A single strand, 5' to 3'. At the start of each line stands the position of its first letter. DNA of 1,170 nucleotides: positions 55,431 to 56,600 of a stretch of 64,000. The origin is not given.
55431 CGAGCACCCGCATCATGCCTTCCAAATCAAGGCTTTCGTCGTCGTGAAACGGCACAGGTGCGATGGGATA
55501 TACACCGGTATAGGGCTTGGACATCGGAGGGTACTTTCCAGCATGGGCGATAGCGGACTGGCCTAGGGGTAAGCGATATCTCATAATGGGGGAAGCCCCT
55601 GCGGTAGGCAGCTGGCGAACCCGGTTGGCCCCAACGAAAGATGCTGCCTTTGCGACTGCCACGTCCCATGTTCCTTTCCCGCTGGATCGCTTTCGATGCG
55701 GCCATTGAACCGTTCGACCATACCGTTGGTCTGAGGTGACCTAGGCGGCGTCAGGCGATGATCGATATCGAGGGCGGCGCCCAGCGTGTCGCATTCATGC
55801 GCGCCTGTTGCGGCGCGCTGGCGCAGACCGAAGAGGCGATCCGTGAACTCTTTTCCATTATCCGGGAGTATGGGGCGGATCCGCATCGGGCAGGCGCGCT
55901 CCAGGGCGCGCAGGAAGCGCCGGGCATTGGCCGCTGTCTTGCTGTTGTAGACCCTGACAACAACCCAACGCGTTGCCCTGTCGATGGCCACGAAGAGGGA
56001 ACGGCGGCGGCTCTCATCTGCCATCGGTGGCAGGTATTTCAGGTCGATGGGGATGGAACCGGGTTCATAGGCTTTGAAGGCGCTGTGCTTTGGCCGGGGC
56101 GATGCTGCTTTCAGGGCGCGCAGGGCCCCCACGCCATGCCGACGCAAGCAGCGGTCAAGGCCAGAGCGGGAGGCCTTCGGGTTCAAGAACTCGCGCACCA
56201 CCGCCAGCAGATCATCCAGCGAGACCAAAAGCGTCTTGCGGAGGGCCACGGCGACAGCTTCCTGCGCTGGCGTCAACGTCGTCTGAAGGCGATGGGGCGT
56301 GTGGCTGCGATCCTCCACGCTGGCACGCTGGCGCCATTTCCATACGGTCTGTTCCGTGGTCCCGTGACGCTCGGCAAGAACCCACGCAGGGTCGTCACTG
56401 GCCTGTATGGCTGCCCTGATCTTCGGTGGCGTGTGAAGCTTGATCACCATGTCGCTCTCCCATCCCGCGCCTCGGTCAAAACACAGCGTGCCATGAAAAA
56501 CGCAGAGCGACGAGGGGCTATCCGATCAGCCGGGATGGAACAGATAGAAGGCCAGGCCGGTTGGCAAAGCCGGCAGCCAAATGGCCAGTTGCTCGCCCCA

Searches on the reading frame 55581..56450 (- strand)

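Call 48: search_protein_families(library=pfam, proteins=[window:55581-56450:-], max_evalue=0.0001)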
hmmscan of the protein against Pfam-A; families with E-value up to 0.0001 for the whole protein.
window:55581-56450:- (289 aa): 2 families
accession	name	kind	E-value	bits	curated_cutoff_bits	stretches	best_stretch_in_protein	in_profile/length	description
PF00665.32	rve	-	8e-10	39.3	32.6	1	135-239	10-102/102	Integrase core domain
PF13683.12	rve_3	-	3.2e-06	27.2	26.5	1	228-262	2-36/67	Integrase core domain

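Call 58: search_protein_families(library=ncbifam, proteins=[window:55581-56450:-], max_evalue=0.000001)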
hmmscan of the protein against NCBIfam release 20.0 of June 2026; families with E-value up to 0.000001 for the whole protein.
window:55581-56450:- (289 aa): 4 families
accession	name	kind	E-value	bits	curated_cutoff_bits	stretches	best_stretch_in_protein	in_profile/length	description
NF033577.2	transpos_IS481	equivalog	3e-53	181.2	224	1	20-263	14-250/284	IS481 family transposase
NF033545.0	transpos_IS630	equivalog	1.4e-08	34.5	100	0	25-117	18-120/299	IS630 family transposase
NF033516.0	transpos_IS3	equivalog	9.5e-08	31.7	160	0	149-255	232-327/369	IS3 family transposase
NF033546.1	transpos_IS21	equivalog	5.7e-07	29.3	160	1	25-255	14-240/294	IS21 family transposase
